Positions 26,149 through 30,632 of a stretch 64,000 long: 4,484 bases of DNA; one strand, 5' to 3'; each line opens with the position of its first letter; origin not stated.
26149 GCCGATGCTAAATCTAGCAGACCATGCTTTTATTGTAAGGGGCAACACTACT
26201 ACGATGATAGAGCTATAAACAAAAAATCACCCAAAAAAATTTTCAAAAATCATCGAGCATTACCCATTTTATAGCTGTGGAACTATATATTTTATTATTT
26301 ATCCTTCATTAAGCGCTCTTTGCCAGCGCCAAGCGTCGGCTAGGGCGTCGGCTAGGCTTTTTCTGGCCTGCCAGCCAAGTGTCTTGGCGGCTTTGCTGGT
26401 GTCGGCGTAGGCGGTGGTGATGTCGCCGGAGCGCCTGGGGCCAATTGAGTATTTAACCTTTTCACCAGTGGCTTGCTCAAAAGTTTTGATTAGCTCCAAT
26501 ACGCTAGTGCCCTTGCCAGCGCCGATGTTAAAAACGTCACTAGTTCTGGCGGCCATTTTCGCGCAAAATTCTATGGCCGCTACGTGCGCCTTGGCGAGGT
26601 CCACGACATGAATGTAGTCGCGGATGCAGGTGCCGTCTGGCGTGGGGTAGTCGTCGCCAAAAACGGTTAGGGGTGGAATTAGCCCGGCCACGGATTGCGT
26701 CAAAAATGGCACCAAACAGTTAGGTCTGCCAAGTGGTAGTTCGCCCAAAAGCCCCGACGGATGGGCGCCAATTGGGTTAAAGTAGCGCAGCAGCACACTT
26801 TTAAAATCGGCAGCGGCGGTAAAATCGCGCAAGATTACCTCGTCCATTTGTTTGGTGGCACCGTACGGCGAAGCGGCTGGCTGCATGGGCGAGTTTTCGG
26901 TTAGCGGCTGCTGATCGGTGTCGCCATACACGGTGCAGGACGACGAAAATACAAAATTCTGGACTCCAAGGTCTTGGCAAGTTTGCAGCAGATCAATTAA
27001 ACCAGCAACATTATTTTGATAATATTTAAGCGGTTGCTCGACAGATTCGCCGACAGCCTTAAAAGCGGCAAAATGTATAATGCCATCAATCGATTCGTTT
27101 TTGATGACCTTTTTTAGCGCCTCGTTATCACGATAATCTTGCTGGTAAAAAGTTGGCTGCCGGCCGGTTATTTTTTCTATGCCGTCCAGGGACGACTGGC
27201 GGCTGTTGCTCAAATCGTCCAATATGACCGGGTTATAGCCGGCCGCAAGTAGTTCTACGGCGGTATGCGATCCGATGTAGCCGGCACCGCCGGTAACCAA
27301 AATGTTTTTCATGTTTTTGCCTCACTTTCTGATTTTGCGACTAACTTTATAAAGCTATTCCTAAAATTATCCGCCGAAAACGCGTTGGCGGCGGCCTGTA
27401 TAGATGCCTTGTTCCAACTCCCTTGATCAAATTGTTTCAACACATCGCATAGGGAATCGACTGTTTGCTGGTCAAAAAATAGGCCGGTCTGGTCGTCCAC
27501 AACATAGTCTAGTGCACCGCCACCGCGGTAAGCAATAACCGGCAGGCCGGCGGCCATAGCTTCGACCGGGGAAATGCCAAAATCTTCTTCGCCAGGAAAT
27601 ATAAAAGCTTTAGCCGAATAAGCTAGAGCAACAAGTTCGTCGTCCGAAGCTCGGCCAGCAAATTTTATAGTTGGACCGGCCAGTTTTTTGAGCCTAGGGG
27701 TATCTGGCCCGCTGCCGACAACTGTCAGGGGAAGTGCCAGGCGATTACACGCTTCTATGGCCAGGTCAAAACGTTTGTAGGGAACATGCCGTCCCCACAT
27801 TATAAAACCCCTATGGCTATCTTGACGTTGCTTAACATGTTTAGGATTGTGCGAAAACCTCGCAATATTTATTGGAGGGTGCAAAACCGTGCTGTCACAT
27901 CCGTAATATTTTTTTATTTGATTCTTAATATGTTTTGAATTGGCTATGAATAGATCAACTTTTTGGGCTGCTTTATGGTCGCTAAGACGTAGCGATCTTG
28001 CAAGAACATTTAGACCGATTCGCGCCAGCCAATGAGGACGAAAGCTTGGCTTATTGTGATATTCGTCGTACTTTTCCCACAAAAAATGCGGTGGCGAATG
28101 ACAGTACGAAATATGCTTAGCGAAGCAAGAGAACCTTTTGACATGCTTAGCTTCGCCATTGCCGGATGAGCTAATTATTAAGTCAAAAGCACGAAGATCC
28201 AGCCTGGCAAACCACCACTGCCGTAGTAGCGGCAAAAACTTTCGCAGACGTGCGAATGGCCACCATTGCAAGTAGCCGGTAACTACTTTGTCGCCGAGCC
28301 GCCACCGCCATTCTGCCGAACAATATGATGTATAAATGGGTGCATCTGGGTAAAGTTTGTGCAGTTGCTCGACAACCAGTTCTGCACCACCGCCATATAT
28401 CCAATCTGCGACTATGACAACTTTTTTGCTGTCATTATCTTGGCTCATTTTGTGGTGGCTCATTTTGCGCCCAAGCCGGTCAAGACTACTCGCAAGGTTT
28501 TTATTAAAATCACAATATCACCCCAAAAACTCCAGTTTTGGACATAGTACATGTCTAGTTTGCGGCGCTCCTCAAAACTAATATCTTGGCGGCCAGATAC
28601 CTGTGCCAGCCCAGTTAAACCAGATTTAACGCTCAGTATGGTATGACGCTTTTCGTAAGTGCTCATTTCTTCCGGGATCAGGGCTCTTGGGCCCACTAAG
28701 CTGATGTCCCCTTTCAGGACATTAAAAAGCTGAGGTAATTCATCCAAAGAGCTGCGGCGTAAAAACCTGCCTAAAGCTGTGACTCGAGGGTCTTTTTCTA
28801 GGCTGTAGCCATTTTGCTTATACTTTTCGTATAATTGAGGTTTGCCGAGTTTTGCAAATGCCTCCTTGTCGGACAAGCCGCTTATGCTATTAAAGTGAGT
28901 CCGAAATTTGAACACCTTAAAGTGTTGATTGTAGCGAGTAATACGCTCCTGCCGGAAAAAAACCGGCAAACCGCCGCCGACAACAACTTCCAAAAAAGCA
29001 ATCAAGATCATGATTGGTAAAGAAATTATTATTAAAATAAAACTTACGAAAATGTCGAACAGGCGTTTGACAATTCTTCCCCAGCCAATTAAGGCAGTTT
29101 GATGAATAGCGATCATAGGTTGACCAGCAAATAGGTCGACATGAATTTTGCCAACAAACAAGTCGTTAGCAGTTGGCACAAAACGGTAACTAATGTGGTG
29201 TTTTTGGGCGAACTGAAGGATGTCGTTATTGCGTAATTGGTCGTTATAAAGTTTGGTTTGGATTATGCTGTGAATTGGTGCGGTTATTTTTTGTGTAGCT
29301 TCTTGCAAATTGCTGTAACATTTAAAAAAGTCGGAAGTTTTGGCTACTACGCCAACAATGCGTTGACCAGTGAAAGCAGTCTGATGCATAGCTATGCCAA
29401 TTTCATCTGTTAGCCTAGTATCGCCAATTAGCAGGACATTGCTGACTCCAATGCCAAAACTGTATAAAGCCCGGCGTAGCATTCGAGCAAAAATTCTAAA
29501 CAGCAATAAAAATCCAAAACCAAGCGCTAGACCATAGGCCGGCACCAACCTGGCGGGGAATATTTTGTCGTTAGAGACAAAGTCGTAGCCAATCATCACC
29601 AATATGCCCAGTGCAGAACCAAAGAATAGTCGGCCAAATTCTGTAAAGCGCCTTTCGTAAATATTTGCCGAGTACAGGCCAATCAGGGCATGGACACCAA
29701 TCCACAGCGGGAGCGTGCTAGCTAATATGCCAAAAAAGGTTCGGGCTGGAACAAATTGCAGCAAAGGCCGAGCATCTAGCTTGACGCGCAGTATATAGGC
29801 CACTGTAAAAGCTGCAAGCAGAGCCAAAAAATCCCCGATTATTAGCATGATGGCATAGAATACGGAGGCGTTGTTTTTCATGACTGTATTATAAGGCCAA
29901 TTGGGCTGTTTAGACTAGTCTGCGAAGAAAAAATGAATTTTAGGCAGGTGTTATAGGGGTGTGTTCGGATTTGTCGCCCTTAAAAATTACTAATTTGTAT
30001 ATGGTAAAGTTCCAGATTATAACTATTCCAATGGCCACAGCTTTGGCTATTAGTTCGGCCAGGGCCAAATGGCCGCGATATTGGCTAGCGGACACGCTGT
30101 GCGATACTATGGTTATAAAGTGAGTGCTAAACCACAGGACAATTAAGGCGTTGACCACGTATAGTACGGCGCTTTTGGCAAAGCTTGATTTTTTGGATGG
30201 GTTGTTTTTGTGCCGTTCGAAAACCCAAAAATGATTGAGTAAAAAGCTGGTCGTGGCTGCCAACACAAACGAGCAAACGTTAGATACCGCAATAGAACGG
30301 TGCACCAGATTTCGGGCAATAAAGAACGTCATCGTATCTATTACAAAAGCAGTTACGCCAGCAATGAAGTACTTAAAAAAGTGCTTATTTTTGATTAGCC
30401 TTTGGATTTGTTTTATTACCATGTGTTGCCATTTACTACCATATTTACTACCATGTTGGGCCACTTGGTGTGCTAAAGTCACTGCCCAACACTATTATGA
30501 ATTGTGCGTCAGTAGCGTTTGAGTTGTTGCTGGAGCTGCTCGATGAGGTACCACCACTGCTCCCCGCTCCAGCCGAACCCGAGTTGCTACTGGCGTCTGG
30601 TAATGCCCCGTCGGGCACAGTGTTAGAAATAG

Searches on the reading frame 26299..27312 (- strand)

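Call 3: search_protein_families(library=pfam, proteins=[window:26299-27312:-], max_evalue=0.01)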
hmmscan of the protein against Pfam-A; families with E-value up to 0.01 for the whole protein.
window:26299-27312:- (337 aa): 10 families
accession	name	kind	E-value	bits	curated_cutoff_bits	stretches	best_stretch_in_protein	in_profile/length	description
PF16363.11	GDP_Man_Dehyd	-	3.4e-55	188.2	27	1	5-324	1-329/332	GDP-mannose 4,6 dehydratase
PF01370.27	Epimerase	-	1e-53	182.7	20.9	1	4-264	1-240/240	NAD dependent epimerase/dehydratase family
PF01073.25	3Beta_HSD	-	1.2e-15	57.8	22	1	5-159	1-155/280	3-beta hydroxysteroid dehydrogenase/isomerase family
PF02719.21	Polysacc_synt_2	-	8e-15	55.2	20.2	1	4-179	1-170/293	Polysaccharide biosynthesis protein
PF04321.23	RmlD_sub_bind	-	5.2e-13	49.1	27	1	3-163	2-138/287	RmlD substrate binding domain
PF08659.16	KR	-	3.3e-07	30.8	22.6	1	4-134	3-146/180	KR domain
PF00106.31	adh_short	-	2.4e-06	27.6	26.6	1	2-85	1-88/195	short chain dehydrogenase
PF07993.18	NAD_binding_4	-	3.3e-06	26.9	20.1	1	73-176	87-203/258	Male sterility protein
PF05368.20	NmrA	-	4.1e-06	27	27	1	2-125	3-107/298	NmrA-like family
PF13460.12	NAD_binding_10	-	8.2e-05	23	27.2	1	8-160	1-131/184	NAD(P)H-binding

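Call 4: search_protein_families(library=ncbifam, proteins=[window:26299-27312:-], max_evalue=0.01)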
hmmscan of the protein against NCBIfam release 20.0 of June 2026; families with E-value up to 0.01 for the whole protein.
window:26299-27312:- (337 aa): 48 families (the best 25 are shown)
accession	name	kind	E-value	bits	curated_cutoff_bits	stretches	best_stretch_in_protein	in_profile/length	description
TIGR01179.1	galE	equivalog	1.3e-126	421.9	262.3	1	3-335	1-329/332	UDP-glucose 4-epimerase GalE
NF007956.0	PRK10675.1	subfamily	5.6e-118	393.9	394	1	3-333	2-331/338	UDP-glucose 4-epimerase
TIGR01181.1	dTDP_gluc_dehyt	equivalog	1.8e-35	122.6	365.1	1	3-332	1-312/321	dTDP-glucose 4,6-dehydratase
TIGR04180.1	EDH_00030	hypoth_equivalog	8.4e-31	107.1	475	1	4-317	1-295/297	NAD-dependent 4,6-dehydratase LegB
TIGR02197.1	heptose_epim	equivalog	1.8e-27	96.3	274.6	1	4-326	1-308/316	ADP-glyceromanno-heptose 6-epimerase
NF011728.1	PRK15181.1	equivalog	1.8e-23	83.1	760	1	2-330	16-336/348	Vi polysaccharide biosynthesis UDP-N-acetylglucosaminuronic acid C-4 epimerase TviC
TIGR02622.1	CDP_4_6_dhtase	equivalog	6.3e-18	65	278.45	2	2-165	5-169/352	CDP-glucose 4,6-dehydratase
NF043036.1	ErythonDh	equivalog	2.4e-17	63.1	325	1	3-165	2-164/321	D-erythronate dehydrogenase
TIGR03466.1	HpnA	hypoth_equivalog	3.2e-16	59.1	367.65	1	3-184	2-174/327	hopanoid-associated sugar epimerase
NF007582.0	PRK10217.1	equivalog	5e-16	58.7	698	1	1-331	1-331/355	dTDP-glucose 4,6-dehydratase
NF047922.1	GDPFucSynFcl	equivalog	1e-13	51.4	500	2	227-331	203-301/308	GDP-L-fucose synthase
NF042422.1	oxyalk_red_OleD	equivalog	3.9e-13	49.5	580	1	3-160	2-149/329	2-alkyl-3-oxoalkanoate reductase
NF007490.0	PRK10084.1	subfamily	2.3e-12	46.6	649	1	3-330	2-333/361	dTDP-glucose 4,6-dehydratase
NF008360.0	PRK11150.1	equivalog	1.7e-11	43.9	452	1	4-276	2-248/310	ADP-glyceromanno-heptose 6-epimerase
TIGR01214.1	rmlD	equivalog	6.1e-11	41.9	224.05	1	4-165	2-139/285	dTDP-4-dehydrorhamnose reductase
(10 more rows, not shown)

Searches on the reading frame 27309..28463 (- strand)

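Call 3: search_protein_families(library=pfam, proteins=[window:27309-28463:-], max_evalue=0.01)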
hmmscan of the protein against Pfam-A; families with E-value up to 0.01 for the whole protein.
window:27309-28463:- (384 aa): 4 families
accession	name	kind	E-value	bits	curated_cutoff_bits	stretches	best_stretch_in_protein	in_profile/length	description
PF00534.26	Glycos_transf_1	-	3.1e-24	85.9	26.4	1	216-345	14-155/172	Glycosyl transferases group 1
PF13692.12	Glyco_trans_1_4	-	1.4e-19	71.2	27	1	220-342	4-136/142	Glycosyl transferases group 1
PF13439.12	Glyco_transf_4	-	2.5e-09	37.8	28.5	1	25-202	2-170/170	Glycosyltransferase Family 4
PF20706.3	GT4-conflict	-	5.2e-06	26.1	26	1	202-353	184-350/385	Family 4 Glycosyltransferase in conflict systems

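Call 4: search_protein_families(library=ncbifam, proteins=[window:27309-28463:-], max_evalue=0.01)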
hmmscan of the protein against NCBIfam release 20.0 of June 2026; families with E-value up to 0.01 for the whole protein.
window:27309-28463:- (384 aa): 24 families
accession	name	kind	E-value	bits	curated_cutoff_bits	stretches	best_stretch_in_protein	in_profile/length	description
TIGR04047.1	MSMEG_0565_glyc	hypoth_equivalog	1.9e-13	50.3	259.85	1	264-359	258-352/373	MSMEG_0565 family glycosyltransferase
TIGR03449.1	mycothiol_MshA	equivalog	8.7e-11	41.3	462.5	1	160-363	156-384/406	D-inositol-3-phosphate glycosyltransferase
NF053787.1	GlcN_PG_synth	equivalog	1.4e-10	40.5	480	1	186-353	170-331/361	N-acetylglucosaminyl phosphatidylglycerol synthase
NF041876.1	EPS_EpsE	equivalog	1.2e-09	38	400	1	265-369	277-382/389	exopolysaccharide biosynthesis GT4 family glycosyltransferase EpsE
TIGR03088.1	stp2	hypoth_equivalog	2.4e-09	36.7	409.05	1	243-360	229-350/374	TIGR03088 family PEP-CTERM/XrtA system glycosyltransferase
TIGR03999.1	thiol_BshA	equivalog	5.7e-09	35.4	273.7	1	245-370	231-360/375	N-acetyl-alpha-D-glucosaminyl L-malate synthase BshA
TIGR02149.1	glgA_Coryne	subfamily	8.3e-09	35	302.4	1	163-334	139-335/391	glycogen synthase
NF047684.1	TeichurnBiosyTuaC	equivalog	1.9e-07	30.4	550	1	164-357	160-363/391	teichuronic acid biosynthesis protein TuaC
TIGR04063.1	stp3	hypoth_equivalog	1.9e-07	30.3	442.05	1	224-364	220-376/397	TIGR04063 family PEP-CTERM/XrtA system glycosyltransferase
TIGR02472.1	sucr_P_syn_N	equivalog_domain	1e-06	27.9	576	1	292-372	350-435/439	sucrose-phosphate synthase, putative, glycosyltransferase domain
NF038255.1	exopoly_VpsD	equivalog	2.8e-06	26.5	300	1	167-368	155-369/381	VpsD family glycosyltransferase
TIGR02470.1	sucr_synth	equivalog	5.6e-06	24.8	810.4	1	293-347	654-708/784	sucrose synthase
NF012028.0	PRK15484.1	subfamily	9e-06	25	618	1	268-354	261-351/380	lipopolysaccharide N-acetylglucosaminyltransferase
NF046085.1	XrtY_assoc_Gly1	equivalog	1.9e-05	23.7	400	1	173-370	165-371/387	XrtY-associated glycosyltransferase XYAG1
NF049988.1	MGlcDAGSynMgs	equivalog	5.3e-05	22.7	400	1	248-373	249-382/398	alpha-monoglucosyldiacylglycerol synthase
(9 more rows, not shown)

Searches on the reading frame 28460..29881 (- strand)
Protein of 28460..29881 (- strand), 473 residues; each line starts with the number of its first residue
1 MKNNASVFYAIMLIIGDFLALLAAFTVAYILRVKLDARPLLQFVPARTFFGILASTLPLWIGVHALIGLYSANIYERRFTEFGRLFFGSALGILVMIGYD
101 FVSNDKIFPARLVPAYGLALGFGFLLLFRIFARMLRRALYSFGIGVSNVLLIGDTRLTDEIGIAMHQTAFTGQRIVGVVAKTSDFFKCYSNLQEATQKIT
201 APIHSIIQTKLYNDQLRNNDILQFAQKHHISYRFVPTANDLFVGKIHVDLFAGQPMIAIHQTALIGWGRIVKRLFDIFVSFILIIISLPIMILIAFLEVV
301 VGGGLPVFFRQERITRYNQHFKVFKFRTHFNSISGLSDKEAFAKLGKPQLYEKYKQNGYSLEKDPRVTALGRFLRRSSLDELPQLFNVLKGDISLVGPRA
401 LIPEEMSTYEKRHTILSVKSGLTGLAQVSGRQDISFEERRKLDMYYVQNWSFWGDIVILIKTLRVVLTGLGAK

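Call 3: search_protein_families(library=pfam, proteins=[window:28460-29881:-], max_evalue=0.01)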
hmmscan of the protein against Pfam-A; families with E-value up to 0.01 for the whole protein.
window:28460-29881:- (473 aa): 2 families
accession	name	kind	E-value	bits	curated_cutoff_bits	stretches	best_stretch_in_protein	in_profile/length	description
PF02397.22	Bac_transf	-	7e-59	198.8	27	1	272-467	1-178/179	Bacterial sugar transferase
PF13727.12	CoA_binding_3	-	1.1e-06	29.3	25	1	67-183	3-114/175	CoA-binding domain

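Call 4: search_protein_families(library=ncbifam, proteins=[window:28460-29881:-], max_evalue=0.01)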
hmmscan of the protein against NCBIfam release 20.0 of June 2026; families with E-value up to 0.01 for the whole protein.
window:28460-29881:- (473 aa): 10 families
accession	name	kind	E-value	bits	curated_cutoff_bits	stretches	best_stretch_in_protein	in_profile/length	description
TIGR03025.1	EPS_sugtrans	subfamily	1.3e-98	331.2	295.55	1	16-472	2-444/445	exopolysaccharide biosynthesis polyprenyl glycosylphosphotransferase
TIGR03022.1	WbaP_sugtrans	subfamily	2e-84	284.4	403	1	13-472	1-455/456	undecaprenyl-phosphate galactose phosphotransferase WbaP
TIGR03023.1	WcaJ_sugtrans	equivalog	2e-77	261.4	410.75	1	17-469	3-449/453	undecaprenyl-phosphate glucose phosphotransferase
NF052601.1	undeca_RfbP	equivalog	5.8e-59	199.3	330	1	267-468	40-237/244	undecaprenyl-phosphate galactose phosphotransferase family protein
NF011751.0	PRK15204.1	equivalog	9.9e-52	176.1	907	1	127-472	127-475/476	undecaprenyl-phosphate galactose phosphotransferase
NF041877.1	EPS_EpsZ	equivalog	3e-49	167.9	800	1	270-472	264-458/459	exopolysaccharide biosynthesis polyisoprenyl-phosphate hexose-1-phosphate transferase EpsZ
TIGR03013.1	EpsB_2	subfamily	3.1e-47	161.7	393.35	1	20-473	6-443/443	TIGR03013 family XrtA/PEP-CTERM system glycosyltransferase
NF007518.0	PRK10124.1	equivalog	1.7e-38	132.6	684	1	80-463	79-454/464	undecaprenyl-phosphate glucose phosphotransferase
NF050817.1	PolSacchBiosHfsE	equivalog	2.6e-27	95.7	750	1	270-467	270-460/467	polysaccharide biosynthesis protein HfsE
NF045514.1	glycotran_HepC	equivalog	5.9e-21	74.8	140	1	269-402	114-213/220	heterocyst development glycosyltransferase HepC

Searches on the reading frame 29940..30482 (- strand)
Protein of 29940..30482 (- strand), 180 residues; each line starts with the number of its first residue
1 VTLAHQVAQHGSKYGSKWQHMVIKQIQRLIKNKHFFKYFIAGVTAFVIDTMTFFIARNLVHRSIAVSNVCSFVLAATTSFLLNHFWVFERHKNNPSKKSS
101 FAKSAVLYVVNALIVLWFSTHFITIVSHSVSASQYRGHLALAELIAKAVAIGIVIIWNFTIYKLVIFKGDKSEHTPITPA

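Call 8: search_protein_families(library=pfam, proteins=[window:29940-30482:-], max_evalue=0.001)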
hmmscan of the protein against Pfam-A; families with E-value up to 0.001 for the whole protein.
window:29940-30482:- (180 aa): 1 family
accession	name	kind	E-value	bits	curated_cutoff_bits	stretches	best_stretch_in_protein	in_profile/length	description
PF04138.20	GtrA_DPMS_TM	-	2.1e-16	60.6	26.1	1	37-167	1-117/117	GtrA/DPMS, transmembrane domain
